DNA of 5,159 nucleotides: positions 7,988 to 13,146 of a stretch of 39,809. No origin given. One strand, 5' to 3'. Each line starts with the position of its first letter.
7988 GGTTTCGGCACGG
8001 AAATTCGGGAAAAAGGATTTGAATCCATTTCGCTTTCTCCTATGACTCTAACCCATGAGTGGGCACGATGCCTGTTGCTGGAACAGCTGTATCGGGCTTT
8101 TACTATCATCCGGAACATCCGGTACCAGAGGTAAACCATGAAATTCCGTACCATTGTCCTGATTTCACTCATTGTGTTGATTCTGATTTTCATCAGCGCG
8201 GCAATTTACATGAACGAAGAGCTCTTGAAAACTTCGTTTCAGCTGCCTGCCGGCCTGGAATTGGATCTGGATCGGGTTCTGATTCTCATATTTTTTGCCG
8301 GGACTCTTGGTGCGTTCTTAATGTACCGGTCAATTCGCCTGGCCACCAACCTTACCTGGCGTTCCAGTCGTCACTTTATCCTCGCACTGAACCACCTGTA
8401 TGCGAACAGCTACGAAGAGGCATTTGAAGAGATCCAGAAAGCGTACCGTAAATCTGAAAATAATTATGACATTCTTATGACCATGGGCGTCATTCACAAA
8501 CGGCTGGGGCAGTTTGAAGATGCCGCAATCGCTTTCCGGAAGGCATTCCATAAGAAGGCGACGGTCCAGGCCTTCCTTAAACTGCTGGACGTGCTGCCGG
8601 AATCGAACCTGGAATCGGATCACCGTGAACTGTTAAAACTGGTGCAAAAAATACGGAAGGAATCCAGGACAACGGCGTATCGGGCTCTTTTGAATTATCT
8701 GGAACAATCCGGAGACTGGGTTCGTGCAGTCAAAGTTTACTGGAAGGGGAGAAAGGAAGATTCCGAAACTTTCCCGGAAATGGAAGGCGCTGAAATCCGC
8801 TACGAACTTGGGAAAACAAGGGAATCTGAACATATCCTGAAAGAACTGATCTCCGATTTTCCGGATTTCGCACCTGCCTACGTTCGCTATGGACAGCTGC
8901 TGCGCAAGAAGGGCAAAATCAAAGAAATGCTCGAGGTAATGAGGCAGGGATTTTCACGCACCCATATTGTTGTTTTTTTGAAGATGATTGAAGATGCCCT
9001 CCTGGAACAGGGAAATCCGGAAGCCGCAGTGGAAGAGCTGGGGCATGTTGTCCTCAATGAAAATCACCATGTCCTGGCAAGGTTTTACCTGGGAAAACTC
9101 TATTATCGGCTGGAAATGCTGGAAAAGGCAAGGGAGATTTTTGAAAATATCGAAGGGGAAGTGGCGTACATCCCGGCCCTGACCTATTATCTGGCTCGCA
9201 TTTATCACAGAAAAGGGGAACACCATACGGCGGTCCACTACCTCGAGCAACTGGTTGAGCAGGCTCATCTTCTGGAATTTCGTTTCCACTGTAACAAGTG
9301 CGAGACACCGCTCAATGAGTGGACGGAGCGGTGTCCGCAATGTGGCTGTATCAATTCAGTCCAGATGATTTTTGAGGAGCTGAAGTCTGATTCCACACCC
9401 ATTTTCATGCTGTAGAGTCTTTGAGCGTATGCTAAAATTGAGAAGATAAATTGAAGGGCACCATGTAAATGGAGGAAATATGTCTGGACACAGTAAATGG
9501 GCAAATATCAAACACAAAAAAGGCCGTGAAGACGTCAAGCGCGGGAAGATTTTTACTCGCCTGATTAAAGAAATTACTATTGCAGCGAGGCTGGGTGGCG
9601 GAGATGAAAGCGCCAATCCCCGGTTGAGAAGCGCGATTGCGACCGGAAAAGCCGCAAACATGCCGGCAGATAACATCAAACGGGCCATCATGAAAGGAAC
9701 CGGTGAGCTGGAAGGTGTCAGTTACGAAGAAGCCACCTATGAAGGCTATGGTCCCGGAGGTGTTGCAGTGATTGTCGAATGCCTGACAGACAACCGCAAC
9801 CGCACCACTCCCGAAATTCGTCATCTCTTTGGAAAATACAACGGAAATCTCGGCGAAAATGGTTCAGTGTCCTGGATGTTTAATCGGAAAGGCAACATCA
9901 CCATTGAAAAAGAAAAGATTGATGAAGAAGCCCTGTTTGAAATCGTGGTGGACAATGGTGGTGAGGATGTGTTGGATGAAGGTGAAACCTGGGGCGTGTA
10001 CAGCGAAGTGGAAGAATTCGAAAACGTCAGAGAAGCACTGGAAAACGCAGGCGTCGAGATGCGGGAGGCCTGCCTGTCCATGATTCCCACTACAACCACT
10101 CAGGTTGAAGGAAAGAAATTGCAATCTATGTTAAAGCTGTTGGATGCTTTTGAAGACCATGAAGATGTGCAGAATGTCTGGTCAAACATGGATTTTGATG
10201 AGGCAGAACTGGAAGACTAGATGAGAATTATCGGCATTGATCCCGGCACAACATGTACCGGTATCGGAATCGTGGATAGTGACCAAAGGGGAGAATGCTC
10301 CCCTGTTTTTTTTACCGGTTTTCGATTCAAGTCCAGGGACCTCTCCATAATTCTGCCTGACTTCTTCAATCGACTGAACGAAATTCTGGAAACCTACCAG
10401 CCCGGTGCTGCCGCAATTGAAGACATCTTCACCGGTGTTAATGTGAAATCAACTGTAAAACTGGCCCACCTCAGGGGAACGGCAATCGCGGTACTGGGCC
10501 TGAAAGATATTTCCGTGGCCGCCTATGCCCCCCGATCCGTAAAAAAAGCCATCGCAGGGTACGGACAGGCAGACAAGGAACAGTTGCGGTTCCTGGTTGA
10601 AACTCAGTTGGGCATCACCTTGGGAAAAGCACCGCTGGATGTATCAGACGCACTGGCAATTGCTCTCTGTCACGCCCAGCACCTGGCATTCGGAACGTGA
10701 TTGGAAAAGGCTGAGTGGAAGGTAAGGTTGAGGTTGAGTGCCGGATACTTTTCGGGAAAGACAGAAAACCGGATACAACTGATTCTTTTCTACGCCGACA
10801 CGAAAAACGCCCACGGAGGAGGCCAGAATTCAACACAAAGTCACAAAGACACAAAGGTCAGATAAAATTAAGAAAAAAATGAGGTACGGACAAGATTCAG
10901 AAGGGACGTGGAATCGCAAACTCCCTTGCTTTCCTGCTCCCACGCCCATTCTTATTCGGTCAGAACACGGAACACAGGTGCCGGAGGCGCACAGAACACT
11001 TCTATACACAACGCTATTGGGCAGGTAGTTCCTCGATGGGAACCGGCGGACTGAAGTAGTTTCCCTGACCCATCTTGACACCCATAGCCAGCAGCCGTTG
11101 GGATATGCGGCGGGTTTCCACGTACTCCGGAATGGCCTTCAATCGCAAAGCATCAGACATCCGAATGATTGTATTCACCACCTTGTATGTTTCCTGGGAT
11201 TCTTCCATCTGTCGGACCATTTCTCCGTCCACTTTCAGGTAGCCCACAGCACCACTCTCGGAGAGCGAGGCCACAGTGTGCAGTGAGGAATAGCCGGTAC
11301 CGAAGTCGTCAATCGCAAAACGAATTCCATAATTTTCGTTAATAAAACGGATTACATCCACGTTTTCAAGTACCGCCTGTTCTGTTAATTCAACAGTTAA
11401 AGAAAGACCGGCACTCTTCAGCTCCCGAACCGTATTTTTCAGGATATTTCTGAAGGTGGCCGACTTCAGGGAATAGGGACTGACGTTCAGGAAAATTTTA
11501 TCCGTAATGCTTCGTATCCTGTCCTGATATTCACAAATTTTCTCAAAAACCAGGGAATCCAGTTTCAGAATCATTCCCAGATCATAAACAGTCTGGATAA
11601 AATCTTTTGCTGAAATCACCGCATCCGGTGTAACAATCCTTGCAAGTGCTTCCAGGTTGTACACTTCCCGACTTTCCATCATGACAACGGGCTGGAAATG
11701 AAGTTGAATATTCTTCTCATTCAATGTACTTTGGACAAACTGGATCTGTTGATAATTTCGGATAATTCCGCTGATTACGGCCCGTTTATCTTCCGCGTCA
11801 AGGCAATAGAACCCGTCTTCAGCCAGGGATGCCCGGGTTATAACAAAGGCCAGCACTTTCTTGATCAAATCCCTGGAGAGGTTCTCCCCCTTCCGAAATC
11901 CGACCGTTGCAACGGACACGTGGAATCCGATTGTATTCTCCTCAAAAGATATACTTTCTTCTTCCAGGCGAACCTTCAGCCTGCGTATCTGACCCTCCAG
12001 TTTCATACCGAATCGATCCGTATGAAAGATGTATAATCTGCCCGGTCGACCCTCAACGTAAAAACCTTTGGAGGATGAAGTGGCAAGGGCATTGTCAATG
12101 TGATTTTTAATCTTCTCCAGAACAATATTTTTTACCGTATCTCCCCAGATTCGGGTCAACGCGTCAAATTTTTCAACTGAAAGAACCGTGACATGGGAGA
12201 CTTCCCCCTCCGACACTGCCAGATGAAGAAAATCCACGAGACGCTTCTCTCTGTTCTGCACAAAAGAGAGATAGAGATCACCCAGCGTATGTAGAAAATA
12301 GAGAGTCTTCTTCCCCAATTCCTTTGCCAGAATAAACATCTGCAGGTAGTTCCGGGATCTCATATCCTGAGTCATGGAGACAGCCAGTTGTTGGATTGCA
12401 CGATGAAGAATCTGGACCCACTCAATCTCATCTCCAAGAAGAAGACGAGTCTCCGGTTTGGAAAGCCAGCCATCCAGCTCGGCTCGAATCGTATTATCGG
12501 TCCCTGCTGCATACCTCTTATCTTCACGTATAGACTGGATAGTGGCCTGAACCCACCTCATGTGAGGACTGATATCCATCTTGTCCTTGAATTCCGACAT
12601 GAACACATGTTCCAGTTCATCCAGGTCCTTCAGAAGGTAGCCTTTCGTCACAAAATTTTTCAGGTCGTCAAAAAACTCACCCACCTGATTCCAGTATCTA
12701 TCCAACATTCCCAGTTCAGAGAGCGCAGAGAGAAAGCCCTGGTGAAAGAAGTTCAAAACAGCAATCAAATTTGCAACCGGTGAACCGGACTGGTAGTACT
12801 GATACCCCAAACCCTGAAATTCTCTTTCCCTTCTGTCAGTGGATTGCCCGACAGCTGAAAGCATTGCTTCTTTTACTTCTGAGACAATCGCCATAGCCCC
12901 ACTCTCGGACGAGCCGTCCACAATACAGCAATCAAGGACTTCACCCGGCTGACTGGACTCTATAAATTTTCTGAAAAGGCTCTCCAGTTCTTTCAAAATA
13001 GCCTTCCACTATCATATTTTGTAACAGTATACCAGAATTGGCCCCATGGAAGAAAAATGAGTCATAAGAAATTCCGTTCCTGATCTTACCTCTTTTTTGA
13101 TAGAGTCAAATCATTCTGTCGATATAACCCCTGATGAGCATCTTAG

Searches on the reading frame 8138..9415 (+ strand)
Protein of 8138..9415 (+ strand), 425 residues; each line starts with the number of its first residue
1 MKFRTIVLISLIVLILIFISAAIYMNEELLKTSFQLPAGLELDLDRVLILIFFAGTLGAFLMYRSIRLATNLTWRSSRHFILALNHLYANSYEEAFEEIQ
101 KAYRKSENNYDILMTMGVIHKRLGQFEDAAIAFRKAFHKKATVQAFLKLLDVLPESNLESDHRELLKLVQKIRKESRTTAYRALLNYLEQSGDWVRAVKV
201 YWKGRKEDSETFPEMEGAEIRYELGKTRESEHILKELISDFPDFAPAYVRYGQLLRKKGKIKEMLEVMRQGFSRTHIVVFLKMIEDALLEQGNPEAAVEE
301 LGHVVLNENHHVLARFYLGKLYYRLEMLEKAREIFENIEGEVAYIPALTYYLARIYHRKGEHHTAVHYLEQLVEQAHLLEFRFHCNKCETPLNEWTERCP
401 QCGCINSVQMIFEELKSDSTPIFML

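Call 65: search_protein_families(library=pfam, proteins=[window:8138-9415:+], max_evalue=0.00001)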
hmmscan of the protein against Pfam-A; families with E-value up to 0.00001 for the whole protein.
window:8138-9415:+ (425 aa): 11 families
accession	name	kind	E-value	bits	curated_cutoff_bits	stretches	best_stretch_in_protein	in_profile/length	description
PF14559.12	TPR_19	-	3.9e-17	62.8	25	0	288-338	1-51/68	Tetratricopeptide repeat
PF13428.12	TPR_14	-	4e-17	61.4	23.5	0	346-376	1-31/44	Tetratricopeptide repeat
PF07719.23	TPR_2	-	5.9e-16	57.6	27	0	112-136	3-27/34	Tetratricopeptide repeat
PF13432.12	TPR_16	-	2e-15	57.3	32.7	0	286-336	5-55/65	Tetratricopeptide repeat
PF13174.12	TPR_6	-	7.4e-13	48.7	26.3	0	314-337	2-25/33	Tetratricopeptide repeat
PF13181.12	TPR_8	-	1.8e-12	46.8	25.7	0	111-136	2-27/34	Tetratricopeptide repeat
PF12895.13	ANAPC3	-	3.5e-10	40.5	27.2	0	69-135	16-81/82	Anaphase-promoting complex, cyclosome, subunit 3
PF13431.12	TPR_17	-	5.2e-10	39.2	24.4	0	235-263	3-31/34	Tetratricopeptide repeat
PF13424.12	TPR_12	-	7.1e-08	33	30.1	0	349-376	6-33/77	Tetratricopeptide repeat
PF25064.1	ARM_TT21_5th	-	5.1e-06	27.2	27.8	0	89-143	14-68/117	TT21 fifth ARM repeats domain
PF00515.34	TPR_1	-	8.5e-06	25.8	27.8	0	111-136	2-27/34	Tetratricopeptide repeat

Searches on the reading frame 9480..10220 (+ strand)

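Call 65: search_protein_families(library=pfam, proteins=[window:9480-10220:+], max_evalue=0.00001)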
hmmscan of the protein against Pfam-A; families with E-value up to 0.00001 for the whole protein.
window:9480-10220:+ (246 aa): 2 families
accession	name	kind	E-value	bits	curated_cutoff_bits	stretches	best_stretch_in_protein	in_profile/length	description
PF01709.26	Transcrip_reg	-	1.1e-59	201.1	27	1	82-237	1-160/160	TACO1/YebC second and third domain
PF20772.2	TACO1_YebC_N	-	2.8e-31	108.2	36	1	5-76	1-73/73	TACO1/YebC protein N-terminal domain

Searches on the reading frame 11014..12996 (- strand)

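Call 65: search_protein_families(library=pfam, proteins=[window:11014-12996:-], max_evalue=0.00001)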
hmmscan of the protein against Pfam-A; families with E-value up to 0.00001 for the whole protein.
window:11014-12996:- (660 aa): 1 family
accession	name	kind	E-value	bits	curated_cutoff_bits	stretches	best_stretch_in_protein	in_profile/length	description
PF00563.25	EAL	-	1.3e-45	156.1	31.3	1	422-651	5-236/236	EAL domain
